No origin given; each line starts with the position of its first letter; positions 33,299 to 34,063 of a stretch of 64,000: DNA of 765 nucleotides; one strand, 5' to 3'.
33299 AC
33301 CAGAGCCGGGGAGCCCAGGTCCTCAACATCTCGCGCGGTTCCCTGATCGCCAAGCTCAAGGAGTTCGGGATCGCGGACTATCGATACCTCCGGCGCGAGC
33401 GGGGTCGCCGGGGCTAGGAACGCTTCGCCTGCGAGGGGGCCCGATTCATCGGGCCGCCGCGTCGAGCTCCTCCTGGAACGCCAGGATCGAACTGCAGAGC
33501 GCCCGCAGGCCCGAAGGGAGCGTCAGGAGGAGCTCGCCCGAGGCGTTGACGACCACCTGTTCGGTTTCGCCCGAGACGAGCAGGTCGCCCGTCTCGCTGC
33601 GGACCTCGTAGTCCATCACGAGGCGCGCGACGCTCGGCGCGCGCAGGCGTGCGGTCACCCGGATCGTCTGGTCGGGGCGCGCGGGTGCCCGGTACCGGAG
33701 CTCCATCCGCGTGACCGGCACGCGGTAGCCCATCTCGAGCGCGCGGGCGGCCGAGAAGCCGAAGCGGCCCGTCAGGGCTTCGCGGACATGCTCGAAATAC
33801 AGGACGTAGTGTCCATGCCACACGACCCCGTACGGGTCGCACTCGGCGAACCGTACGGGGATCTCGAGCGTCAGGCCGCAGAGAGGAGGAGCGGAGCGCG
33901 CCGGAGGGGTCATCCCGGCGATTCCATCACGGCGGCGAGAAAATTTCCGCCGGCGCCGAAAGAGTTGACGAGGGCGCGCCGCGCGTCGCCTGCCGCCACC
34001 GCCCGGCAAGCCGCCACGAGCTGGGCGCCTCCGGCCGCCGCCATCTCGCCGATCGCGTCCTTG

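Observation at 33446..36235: KS / KS-beta (Cys->Gln) / hotdog thioesterase trio without an ACP: a minimal type-II elongation module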

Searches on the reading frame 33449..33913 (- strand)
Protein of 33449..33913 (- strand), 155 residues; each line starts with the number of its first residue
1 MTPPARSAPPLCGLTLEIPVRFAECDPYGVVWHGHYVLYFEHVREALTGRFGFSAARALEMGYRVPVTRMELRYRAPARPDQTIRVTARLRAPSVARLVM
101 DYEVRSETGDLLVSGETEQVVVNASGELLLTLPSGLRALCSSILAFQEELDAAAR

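Call 6: search_protein_families(library=pfam, proteins=[window:33449-33913:-], max_evalue=0.01)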
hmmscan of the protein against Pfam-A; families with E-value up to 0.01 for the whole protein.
seq(155 aa): 3 families
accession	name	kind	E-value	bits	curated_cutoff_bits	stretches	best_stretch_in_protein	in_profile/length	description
PF13279.12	4HBT_2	-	6.9e-16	59.3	25.5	1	20-137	1-119/122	Thioesterase-like superfamily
PF03061.28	4HBT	-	2.5e-11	44.2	20.6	1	28-111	1-77/79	Thioesterase superfamily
PF22636.2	FlK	-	1.8e-05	25.2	27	1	58-124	37-102/103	Fluoroacetyl-CoA-specific thioesterase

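Call 7: search_protein_families(library=ncbifam, proteins=[window:33449-33913:-], max_evalue=0.01)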
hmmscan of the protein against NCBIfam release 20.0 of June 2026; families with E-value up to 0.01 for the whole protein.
seq(155 aa): 4 families
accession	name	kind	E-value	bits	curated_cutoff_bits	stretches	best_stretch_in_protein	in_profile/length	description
NF047424.1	MenI_Staph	exception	5.6e-15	55.5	225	1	17-125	7-115/148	1,4-dihydroxy-2-naphthoyl-CoA hydrolase MenI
TIGR00051.1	TIGR00051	subfamily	6.8e-15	55.4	68.7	1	20-122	4-106/117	YbgC/FadM family acyl-CoA thioesterase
TIGR02799.1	thio_ybgC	equivalog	6.6e-14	52.3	141.35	1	17-126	4-113/126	tol-pal system-associated acyl-CoA thioesterase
NF008065.0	PRK10800.1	equivalog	7.2e-10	39.1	185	1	18-133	10-125/134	tol-pal system-associated acyl-CoA thioesterase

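Call 36: search_solved_structures(query=window:33449-33913:-, max_evalue=0.001, show_alignments=2)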
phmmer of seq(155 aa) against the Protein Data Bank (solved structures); distinct sequences matched with E-value up to 0.001: 10.
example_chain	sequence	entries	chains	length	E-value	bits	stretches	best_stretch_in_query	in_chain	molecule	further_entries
6fdg_A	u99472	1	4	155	9.9e-14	54.7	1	16-123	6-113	4-hydroxybenzoyl-CoA thioesterase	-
1z54_A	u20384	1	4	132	1.8e-11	47.3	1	17-133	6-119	probable thioesterase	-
5kl9_A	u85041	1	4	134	7.5e-07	32.4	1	18-120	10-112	Acyl-CoA thioester hydrolase YbgC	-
1s5u_A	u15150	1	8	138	7.7e-07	32.3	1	18-120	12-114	Protein ybgC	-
2egi_A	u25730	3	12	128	6.8e-06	29.2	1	20-112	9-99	Hypothetical protein aq_1494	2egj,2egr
5t06_A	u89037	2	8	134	7e-06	29.2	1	20-120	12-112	Acyl-CoA thioester hydrolase YbgC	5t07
5v10_A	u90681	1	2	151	1.6e-05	28.1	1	20-138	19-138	Uncharacterized protein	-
3hm0_A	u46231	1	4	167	1.9e-05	27.8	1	20-127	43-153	Probable Thioesterase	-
2cwz_A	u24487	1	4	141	3.2e-05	27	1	14-123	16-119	thioesterase family protein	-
5wh9_A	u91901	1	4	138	0.00055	23.1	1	17-141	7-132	4-hydroxybenzoyl-CoA thioesterase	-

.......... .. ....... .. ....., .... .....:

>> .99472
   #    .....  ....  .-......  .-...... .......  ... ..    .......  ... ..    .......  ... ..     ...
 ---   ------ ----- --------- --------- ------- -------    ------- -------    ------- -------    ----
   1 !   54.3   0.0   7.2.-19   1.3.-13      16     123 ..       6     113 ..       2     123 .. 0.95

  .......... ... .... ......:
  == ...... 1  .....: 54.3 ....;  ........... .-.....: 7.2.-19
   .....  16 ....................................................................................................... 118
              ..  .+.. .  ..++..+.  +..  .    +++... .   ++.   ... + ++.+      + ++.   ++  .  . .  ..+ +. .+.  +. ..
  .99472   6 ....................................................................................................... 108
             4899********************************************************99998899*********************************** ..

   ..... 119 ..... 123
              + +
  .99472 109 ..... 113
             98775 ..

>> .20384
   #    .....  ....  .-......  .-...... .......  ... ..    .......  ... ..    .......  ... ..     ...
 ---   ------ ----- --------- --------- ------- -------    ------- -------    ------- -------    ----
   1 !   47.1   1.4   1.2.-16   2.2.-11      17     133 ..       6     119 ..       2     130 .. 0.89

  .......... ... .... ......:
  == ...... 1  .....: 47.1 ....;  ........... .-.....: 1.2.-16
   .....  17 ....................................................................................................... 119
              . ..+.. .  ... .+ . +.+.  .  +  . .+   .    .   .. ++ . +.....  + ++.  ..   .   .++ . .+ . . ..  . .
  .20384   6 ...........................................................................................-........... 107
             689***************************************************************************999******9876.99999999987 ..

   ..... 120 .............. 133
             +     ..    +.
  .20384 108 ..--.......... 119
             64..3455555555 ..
